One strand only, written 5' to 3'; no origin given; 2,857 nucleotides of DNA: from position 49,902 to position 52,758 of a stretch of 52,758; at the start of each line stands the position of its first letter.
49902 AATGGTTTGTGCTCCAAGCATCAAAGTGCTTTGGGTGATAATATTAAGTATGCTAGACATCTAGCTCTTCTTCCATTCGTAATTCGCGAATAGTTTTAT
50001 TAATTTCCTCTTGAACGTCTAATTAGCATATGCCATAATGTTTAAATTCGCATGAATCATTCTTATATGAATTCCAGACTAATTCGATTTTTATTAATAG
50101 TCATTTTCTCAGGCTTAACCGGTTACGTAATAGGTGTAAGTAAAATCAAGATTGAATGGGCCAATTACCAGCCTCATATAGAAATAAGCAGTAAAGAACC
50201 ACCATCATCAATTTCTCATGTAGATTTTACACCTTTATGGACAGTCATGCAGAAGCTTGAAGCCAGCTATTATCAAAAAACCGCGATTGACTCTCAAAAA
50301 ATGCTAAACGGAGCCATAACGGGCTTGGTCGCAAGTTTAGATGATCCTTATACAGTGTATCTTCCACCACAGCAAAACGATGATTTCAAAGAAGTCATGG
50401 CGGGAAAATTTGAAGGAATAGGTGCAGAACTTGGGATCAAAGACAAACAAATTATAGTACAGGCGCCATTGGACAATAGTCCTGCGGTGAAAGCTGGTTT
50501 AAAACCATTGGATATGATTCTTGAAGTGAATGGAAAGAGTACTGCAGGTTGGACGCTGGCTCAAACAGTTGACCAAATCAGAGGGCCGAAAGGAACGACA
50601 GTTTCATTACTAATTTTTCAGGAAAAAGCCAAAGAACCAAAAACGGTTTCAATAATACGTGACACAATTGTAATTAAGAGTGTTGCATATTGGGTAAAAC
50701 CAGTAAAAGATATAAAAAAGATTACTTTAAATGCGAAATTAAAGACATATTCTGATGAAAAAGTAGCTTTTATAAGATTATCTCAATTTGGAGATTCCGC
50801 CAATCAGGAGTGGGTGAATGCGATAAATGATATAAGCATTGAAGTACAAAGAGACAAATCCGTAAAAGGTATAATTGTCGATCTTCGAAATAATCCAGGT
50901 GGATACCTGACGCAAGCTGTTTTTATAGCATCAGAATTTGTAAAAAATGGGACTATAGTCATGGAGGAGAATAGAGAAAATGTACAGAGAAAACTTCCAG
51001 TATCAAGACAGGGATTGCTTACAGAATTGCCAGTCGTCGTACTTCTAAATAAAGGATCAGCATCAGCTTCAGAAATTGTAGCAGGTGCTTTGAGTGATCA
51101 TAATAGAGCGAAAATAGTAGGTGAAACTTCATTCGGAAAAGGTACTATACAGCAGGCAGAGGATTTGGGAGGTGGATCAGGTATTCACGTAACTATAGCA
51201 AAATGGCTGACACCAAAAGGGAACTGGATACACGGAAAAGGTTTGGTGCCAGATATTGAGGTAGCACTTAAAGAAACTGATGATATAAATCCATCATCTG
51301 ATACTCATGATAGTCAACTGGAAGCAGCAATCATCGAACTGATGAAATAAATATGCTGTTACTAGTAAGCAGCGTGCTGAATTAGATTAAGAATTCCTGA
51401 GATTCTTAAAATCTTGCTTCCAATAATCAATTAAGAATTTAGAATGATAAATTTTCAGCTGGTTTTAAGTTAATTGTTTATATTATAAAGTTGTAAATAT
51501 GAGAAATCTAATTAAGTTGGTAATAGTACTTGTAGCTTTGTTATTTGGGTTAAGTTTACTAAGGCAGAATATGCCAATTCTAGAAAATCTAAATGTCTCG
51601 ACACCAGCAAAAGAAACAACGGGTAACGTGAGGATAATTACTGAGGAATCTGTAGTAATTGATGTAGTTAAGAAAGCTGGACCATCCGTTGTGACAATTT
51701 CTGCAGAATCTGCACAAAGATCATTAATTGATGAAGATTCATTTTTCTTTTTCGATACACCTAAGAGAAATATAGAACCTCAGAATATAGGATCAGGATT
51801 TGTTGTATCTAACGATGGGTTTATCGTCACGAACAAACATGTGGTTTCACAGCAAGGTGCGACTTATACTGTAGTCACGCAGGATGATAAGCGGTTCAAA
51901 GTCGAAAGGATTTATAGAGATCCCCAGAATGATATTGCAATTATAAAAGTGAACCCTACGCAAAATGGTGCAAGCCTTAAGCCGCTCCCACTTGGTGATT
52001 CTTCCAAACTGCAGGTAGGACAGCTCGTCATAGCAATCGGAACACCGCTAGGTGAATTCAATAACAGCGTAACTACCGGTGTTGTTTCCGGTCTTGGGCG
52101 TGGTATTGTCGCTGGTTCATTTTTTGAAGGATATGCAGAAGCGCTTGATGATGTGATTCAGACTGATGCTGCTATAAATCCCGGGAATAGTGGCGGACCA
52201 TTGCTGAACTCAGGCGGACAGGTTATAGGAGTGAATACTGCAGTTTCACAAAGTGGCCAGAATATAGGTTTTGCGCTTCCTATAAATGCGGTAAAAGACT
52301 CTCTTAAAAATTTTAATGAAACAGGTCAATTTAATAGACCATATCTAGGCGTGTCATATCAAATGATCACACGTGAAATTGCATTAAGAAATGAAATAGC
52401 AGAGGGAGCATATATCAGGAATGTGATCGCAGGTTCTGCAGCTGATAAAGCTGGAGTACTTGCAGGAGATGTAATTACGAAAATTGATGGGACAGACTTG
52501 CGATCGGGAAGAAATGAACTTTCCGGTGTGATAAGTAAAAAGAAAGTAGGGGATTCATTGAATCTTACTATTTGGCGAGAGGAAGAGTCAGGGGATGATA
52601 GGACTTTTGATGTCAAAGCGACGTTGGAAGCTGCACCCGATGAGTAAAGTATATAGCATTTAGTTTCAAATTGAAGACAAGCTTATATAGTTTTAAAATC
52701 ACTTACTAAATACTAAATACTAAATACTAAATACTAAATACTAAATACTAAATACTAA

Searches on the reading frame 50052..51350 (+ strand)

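Call 14: search_protein_families(library=pfam, proteins=[window:50052-51350:+], max_evalue=0.00001)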
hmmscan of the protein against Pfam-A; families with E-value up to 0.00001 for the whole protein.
window:50052-51350:+ (432 aa): 5 families
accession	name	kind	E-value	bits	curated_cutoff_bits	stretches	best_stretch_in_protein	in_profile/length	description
PF03572.23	Peptidase_S41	-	1.2e-50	171.7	24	1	237-404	1-165/165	Peptidase family S41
PF00595.29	PDZ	-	5.5e-11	43.1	23.2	1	121-188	10-80/81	PDZ domain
PF22694.1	CtpB_N-like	-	1.4e-08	35.5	27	1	44-104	23-81/85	Activating protease CtpB N-terminal domain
PF17820.7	PDZ_6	-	4.9e-08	33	27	1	136-188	2-52/54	PDZ domain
PF13180.12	PDZ_2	-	7.1e-06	26.7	27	0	123-192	3-71/80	PDZ domain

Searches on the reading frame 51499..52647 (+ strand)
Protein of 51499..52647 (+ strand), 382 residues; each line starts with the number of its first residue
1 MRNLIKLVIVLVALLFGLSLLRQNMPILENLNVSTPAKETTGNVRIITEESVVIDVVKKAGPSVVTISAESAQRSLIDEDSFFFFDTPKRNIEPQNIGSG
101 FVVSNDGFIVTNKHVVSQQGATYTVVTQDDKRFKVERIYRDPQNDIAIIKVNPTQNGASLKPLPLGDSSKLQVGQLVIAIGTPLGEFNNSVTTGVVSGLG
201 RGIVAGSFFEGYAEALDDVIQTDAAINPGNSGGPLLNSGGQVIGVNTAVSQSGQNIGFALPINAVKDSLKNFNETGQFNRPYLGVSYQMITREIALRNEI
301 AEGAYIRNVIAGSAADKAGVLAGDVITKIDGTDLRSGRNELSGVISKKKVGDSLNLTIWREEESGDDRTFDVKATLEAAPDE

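Call 62: search_protein_families(library=pfam, proteins=[window:51499-52647:+], max_evalue=0.0001)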
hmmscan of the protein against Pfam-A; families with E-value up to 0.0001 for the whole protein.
window:51499-52647:+ (382 aa): 5 families
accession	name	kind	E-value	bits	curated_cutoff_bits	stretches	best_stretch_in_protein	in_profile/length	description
PF13365.12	Trypsin_2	-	3.6e-35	122.2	27.6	1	98-245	1-144/144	Trypsin-like peptidase domain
PF00089.32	Trypsin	-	1.7e-26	93.9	20.6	1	97-267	26-218/220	Trypsin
PF13180.12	PDZ_2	-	1.4e-13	51.4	27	1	281-373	1-79/80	PDZ domain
PF17820.7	PDZ_6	-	1.6e-10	41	27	1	306-360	2-54/54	PDZ domain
PF00595.29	PDZ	-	3e-08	34.4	23.2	1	283-358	12-80/81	PDZ domain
